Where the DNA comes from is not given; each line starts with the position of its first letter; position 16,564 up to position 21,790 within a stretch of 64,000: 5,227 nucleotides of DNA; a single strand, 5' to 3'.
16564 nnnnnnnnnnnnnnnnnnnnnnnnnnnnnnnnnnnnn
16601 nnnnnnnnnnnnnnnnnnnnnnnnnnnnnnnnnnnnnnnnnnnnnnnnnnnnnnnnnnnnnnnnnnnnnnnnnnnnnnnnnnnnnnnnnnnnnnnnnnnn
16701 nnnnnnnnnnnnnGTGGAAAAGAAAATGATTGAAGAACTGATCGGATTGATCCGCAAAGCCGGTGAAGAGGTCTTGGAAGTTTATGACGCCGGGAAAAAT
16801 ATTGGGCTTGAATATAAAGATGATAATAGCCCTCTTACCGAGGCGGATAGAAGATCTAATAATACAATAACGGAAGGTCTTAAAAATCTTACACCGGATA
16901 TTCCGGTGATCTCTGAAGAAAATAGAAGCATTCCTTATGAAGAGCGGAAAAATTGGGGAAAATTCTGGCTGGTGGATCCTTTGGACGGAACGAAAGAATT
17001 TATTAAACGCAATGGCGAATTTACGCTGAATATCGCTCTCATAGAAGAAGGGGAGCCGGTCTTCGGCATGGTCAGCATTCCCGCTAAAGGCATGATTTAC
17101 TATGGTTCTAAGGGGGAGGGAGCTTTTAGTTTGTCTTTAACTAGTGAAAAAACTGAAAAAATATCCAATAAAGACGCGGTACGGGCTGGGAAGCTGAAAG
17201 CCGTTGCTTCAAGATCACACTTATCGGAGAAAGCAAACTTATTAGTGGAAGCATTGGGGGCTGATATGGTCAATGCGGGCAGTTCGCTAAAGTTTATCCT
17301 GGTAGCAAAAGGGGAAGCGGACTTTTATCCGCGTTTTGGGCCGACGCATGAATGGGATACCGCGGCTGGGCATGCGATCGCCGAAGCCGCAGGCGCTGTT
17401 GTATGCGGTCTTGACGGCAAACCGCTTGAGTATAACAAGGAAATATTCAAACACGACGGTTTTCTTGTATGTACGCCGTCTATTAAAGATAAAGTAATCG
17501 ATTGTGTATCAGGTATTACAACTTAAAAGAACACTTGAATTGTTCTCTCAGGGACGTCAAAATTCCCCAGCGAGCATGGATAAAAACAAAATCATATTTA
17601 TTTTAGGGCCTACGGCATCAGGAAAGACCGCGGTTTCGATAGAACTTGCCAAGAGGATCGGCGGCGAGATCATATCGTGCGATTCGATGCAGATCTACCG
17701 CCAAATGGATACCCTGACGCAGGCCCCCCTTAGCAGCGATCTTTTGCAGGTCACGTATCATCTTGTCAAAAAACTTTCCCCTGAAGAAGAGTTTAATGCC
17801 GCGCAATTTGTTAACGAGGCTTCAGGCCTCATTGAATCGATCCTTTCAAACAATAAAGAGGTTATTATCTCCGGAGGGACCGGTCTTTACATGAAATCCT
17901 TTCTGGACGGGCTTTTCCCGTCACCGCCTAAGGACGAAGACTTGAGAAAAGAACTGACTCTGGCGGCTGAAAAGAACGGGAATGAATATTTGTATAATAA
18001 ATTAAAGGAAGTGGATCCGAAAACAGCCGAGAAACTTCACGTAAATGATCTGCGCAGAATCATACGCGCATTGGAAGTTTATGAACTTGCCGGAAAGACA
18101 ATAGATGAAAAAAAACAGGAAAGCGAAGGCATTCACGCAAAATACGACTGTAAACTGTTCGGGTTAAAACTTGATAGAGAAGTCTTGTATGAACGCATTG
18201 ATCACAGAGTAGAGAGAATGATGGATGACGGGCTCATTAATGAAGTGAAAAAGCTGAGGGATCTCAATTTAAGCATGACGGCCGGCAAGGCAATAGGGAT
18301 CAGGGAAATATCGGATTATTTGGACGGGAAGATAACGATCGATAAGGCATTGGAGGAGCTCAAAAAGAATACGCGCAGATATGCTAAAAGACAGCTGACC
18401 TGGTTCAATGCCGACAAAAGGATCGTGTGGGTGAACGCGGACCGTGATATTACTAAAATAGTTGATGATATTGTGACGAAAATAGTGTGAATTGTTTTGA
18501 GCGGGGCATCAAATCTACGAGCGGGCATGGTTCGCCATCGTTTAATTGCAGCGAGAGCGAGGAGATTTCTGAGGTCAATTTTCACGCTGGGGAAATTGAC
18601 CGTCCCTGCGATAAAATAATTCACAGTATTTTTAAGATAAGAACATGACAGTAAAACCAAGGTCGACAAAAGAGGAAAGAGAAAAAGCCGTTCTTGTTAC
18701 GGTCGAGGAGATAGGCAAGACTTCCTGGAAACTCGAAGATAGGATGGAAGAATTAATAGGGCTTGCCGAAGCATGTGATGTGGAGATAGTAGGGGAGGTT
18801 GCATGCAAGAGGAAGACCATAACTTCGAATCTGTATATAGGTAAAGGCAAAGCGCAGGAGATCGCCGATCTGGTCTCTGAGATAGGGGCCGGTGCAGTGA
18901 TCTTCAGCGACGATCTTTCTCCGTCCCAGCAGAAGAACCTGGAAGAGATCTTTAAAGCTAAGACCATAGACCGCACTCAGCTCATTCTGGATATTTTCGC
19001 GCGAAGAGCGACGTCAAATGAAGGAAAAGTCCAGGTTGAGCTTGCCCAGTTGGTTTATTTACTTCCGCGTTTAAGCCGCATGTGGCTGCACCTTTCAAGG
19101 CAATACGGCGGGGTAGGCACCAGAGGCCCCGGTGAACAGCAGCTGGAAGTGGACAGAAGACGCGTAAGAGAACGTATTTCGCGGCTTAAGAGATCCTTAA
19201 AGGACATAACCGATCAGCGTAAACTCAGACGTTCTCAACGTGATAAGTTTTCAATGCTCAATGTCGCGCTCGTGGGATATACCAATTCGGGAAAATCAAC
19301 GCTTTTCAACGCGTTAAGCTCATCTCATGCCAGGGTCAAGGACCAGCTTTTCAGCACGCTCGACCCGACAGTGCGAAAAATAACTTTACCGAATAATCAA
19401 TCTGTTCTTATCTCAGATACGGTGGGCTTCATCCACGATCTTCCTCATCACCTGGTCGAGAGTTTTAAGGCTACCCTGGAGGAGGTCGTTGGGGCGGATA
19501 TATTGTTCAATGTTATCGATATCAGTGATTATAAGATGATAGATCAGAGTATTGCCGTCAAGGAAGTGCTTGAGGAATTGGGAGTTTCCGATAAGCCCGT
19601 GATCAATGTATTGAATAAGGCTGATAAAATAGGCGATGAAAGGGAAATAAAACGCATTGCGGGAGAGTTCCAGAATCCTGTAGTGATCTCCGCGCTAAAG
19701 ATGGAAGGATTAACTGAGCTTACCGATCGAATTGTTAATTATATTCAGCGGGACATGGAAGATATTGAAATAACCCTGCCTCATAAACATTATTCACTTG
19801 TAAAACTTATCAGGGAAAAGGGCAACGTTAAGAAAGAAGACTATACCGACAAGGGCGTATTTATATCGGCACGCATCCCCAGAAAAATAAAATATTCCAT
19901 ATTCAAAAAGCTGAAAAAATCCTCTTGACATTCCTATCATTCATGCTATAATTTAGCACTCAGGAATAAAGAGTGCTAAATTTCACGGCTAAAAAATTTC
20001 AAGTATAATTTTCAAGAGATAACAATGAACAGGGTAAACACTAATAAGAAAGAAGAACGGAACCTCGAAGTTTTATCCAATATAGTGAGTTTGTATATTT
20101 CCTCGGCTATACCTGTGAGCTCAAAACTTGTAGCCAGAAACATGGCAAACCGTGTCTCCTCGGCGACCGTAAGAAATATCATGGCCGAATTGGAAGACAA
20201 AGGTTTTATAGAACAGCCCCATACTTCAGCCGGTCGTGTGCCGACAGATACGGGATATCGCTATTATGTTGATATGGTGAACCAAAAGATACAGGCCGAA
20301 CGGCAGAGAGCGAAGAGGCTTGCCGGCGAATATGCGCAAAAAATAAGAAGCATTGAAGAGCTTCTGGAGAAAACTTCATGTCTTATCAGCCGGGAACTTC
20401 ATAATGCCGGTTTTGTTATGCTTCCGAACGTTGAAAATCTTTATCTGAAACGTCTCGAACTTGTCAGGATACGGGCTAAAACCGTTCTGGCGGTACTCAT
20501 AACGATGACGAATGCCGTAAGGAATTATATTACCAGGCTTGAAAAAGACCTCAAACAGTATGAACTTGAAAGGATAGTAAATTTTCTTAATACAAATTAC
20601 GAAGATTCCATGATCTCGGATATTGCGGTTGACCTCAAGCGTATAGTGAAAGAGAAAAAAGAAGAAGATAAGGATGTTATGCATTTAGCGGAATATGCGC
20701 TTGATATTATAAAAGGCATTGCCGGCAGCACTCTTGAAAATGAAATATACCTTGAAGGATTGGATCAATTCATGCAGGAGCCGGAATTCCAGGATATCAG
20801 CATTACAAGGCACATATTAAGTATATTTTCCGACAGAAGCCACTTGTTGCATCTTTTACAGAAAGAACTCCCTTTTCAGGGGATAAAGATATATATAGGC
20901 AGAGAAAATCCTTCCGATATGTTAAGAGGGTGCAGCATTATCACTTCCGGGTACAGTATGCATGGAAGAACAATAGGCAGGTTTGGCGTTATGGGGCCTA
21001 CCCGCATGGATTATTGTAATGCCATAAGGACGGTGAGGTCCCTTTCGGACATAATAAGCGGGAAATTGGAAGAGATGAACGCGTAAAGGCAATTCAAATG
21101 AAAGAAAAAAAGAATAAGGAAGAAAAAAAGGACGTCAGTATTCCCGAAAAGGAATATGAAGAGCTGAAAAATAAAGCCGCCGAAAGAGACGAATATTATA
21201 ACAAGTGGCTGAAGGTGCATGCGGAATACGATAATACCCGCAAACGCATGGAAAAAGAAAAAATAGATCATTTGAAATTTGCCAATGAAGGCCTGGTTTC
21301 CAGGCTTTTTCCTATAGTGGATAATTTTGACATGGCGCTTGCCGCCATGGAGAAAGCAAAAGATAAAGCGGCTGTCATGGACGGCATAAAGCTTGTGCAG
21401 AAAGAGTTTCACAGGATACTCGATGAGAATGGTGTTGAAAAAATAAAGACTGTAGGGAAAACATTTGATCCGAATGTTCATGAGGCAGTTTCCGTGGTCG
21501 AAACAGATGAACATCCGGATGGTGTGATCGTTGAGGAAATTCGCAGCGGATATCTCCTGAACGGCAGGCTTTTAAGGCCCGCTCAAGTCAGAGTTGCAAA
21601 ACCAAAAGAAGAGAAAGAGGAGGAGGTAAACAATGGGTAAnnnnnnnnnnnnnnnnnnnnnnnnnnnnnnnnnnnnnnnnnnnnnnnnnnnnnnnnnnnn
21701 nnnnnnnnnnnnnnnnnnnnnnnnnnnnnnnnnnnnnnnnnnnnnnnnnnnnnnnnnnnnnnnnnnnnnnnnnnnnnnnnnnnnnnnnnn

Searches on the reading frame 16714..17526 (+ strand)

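Call 27: search_protein_families(library=pfam, proteins=[window:16714-17526:+], max_evalue=0.0001)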
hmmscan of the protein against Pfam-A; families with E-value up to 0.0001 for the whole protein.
window:16714-17526:+ (270 aa): 1 family
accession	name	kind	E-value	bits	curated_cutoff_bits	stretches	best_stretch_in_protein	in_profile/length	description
PF00459.30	Inositol_P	-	4.1e-53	181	27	1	3-242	3-247/271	Inositol monophosphatase family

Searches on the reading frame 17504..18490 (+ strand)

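Call 27: search_protein_families(library=pfam, proteins=[window:17504-18490:+], max_evalue=0.0001)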
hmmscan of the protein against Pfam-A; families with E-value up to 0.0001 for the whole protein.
window:17504-18490:+ (328 aa): 2 families
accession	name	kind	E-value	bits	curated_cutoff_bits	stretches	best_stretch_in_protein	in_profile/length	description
PF01715.23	IPPT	-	3.9e-80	269.5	23.6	1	63-303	1-242/243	IPP transferase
PF01745.22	IPT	-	1.1e-09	38.5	20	1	29-126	2-99/233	Isopentenyl transferase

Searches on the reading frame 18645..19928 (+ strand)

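Call 27: search_protein_families(library=pfam, proteins=[window:18645-19928:+], max_evalue=0.0001)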
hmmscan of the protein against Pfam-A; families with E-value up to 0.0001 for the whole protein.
window:18645-19928:+ (427 aa): 6 families
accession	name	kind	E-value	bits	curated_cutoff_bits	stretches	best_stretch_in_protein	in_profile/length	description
PF16360.10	GTP-bdg_M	-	7.9e-32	110.1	29.5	1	121-199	1-79/79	GTP-binding GTPase Middle Region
PF13167.11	GTP-bdg_N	-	4.8e-30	104.4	25.4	1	31-119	1-89/89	GTP-binding GTPase N-terminal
PF01926.29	MMR_HSR1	-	3.3e-22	79.2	21.9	1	206-325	1-113/113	50S ribosome-binding GTPase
PF02421.24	FeoB_N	-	1.2e-10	41.6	27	1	206-363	2-156/156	Ferrous iron transport protein B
PF19275.4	HflX_C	-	4.5e-06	27.1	26.4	1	337-412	4-80/102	HflX C-terminal domain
PF00009.33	GTP_EFTU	-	3e-05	24.1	26.5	0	204-368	3-187/188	Elongation factor Tu GTP binding domain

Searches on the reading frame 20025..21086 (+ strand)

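Call 27: search_protein_families(library=pfam, proteins=[window:20025-21086:+], max_evalue=0.0001)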
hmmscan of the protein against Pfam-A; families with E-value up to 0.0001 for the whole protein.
window:20025-21086:+ (353 aa): 1 family
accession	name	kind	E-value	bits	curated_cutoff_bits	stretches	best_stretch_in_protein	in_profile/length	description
PF01628.27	HrcA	-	1.1e-50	173.1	22.2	1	111-334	1-215/215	HrcA protein C terminal domain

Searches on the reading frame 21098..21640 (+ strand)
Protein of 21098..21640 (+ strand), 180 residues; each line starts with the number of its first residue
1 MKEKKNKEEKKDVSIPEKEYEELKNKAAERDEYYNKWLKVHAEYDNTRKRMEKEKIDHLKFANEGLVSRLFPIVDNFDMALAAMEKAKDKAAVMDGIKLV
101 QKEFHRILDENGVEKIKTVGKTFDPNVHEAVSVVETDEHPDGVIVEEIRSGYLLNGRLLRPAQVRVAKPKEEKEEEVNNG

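Call 27: search_protein_families(library=pfam, proteins=[window:21098-21640:+], max_evalue=0.0001)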
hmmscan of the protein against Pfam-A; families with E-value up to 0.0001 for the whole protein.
window:21098-21640:+ (180 aa): 1 family
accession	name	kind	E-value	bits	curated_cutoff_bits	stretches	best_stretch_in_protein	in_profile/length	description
PF01025.24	GrpE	-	1.5e-48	165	25.8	1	4-168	4-165/165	GrpE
